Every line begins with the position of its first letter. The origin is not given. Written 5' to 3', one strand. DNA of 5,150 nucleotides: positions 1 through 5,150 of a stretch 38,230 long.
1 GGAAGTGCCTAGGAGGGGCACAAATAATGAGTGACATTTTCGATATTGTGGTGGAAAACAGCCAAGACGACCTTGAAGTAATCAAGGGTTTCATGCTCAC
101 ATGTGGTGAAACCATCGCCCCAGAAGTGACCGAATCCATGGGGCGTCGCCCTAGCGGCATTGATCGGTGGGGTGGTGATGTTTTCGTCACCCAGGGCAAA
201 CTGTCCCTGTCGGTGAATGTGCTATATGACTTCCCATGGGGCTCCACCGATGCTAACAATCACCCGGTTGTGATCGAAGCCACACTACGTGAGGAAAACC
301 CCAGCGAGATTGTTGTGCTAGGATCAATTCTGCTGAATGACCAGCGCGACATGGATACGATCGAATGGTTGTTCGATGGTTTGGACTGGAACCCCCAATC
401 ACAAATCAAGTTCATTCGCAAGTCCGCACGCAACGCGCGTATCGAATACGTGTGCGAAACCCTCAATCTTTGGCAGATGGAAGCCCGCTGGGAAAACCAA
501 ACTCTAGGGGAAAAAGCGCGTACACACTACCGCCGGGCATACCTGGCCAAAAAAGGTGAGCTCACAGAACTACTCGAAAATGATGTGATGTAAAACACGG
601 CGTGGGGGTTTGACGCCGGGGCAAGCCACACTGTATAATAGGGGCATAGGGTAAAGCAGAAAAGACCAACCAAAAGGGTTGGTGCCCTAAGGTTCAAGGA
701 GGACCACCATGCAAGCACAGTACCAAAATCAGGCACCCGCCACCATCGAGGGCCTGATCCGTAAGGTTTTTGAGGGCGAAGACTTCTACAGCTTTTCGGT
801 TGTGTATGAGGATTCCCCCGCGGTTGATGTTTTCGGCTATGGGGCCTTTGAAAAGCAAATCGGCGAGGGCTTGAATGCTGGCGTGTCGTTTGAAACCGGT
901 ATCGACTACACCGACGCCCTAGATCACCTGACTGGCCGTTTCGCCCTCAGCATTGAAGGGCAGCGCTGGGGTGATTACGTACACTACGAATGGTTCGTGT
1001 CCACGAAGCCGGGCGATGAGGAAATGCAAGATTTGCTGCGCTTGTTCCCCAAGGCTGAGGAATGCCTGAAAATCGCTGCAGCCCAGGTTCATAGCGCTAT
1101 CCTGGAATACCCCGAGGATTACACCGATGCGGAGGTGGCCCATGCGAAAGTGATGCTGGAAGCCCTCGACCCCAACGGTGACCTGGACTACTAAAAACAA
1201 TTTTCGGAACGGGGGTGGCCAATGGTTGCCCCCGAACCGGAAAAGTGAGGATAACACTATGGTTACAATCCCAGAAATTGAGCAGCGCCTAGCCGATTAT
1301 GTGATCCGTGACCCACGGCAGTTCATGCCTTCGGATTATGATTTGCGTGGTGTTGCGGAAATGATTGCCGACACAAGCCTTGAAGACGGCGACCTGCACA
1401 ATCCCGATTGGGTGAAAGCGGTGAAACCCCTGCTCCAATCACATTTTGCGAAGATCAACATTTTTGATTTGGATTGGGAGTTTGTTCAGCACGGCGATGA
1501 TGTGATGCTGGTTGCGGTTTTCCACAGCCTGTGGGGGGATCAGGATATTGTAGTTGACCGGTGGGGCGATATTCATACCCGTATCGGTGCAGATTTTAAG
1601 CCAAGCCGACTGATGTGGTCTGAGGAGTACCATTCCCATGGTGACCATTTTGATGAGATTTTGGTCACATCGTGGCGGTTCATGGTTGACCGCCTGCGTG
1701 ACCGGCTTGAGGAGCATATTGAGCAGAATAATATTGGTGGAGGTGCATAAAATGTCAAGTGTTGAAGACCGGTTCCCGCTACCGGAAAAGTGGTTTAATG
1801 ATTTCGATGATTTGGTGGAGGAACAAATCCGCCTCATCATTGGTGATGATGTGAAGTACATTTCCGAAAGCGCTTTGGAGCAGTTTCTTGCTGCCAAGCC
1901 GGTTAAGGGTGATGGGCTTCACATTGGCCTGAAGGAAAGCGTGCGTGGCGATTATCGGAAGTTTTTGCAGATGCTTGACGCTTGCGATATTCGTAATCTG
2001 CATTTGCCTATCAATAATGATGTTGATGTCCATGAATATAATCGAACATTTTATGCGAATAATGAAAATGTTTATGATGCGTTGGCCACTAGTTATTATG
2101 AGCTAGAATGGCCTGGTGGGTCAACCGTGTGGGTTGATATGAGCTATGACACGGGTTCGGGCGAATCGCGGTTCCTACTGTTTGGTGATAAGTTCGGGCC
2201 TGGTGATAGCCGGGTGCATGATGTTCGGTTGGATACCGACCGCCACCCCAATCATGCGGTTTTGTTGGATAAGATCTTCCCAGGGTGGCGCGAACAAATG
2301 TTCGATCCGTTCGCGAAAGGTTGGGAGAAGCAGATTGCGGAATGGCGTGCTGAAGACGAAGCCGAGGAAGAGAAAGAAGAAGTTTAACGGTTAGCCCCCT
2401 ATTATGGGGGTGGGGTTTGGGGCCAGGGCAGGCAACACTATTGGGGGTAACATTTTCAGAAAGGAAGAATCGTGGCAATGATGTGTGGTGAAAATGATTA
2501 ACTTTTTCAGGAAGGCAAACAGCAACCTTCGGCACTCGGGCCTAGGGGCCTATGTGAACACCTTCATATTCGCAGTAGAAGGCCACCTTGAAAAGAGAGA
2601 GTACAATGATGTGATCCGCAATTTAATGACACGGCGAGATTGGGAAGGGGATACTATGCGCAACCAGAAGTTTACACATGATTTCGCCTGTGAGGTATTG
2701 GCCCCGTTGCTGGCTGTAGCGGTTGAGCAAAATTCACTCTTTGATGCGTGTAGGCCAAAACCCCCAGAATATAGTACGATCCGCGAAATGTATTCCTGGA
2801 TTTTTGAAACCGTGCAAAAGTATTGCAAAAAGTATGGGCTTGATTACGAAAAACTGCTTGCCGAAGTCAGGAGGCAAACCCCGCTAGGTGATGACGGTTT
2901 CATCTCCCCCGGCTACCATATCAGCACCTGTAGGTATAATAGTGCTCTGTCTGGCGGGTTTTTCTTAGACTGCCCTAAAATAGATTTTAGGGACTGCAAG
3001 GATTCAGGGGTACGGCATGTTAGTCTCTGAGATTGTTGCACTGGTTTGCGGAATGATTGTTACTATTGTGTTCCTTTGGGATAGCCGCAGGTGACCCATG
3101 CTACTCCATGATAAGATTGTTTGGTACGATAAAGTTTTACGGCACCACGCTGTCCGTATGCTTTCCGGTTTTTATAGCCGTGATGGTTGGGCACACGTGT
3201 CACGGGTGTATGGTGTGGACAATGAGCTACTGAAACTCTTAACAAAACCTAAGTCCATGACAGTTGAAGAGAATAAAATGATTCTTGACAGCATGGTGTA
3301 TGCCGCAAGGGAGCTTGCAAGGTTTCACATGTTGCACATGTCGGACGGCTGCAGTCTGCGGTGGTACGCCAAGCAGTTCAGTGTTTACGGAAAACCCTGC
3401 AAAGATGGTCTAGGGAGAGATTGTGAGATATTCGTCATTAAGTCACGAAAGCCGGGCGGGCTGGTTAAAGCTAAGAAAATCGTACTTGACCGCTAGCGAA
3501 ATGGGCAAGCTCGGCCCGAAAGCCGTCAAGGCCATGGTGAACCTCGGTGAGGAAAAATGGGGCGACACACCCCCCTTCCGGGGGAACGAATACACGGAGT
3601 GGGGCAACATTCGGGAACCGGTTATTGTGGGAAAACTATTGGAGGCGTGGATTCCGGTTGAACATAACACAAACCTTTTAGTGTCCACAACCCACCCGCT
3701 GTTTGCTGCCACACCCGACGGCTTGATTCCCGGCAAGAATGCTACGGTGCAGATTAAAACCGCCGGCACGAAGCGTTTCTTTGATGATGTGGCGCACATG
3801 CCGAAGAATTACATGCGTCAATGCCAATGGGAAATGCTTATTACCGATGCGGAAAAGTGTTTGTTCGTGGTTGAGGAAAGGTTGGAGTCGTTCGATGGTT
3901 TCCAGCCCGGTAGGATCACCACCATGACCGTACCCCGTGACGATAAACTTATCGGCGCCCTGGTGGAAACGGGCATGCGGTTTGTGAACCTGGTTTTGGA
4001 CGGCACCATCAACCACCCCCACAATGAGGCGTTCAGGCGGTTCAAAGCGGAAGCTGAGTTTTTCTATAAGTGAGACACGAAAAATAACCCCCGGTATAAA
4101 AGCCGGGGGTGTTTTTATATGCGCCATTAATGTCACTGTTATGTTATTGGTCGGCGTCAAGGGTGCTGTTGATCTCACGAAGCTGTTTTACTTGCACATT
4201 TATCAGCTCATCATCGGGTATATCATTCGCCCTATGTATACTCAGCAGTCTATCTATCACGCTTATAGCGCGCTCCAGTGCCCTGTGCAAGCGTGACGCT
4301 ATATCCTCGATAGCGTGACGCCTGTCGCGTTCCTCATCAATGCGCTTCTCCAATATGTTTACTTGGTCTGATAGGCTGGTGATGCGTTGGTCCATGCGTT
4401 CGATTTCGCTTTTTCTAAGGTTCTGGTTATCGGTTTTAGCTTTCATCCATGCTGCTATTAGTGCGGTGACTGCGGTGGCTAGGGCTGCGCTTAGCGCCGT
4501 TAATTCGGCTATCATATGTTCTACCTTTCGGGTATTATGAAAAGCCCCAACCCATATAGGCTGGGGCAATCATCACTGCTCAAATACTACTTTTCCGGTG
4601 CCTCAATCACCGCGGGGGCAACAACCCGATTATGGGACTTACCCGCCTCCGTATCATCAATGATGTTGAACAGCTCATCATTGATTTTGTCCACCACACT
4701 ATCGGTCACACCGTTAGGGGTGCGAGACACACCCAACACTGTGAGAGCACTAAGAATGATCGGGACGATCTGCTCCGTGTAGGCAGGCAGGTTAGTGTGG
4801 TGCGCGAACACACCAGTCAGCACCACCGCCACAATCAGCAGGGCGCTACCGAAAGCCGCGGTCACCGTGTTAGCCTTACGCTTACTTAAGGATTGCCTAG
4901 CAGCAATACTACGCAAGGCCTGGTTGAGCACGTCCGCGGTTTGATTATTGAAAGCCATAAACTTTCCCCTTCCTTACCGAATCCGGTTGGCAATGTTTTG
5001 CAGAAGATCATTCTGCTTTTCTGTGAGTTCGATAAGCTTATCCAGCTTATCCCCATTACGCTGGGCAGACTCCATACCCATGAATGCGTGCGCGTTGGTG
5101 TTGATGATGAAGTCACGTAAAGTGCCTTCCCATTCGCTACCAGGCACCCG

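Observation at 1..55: Perfect 55-bp terminal inverted repeats that encode the ribosome-binding site and first 9 codons of both end genes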

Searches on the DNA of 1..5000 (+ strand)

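Call 6: search_dna_similar(query=window:1-5000:+, collection=phages, mode=distant, max_rows=20)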
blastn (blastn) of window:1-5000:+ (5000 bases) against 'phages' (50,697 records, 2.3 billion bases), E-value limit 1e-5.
No match.

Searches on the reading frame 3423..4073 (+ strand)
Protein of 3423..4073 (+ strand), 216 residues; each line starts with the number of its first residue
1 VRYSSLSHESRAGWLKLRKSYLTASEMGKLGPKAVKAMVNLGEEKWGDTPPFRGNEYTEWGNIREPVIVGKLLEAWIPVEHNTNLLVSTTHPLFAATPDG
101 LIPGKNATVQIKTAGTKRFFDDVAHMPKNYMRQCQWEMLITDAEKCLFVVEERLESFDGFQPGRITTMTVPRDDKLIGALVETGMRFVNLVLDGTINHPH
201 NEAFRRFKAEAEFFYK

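Call 32: search_protein_families(library=pfam, proteins=[window:3423-4073:+], max_evalue=0.01)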
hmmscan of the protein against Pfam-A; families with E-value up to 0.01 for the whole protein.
window:3423-4073:+ (216 aa): 1 family
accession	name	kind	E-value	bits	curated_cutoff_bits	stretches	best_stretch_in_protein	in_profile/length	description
PF09588.16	YqaJ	-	6.9e-15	56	22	1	14-144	2-150/150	YqaJ-like viral recombinase domain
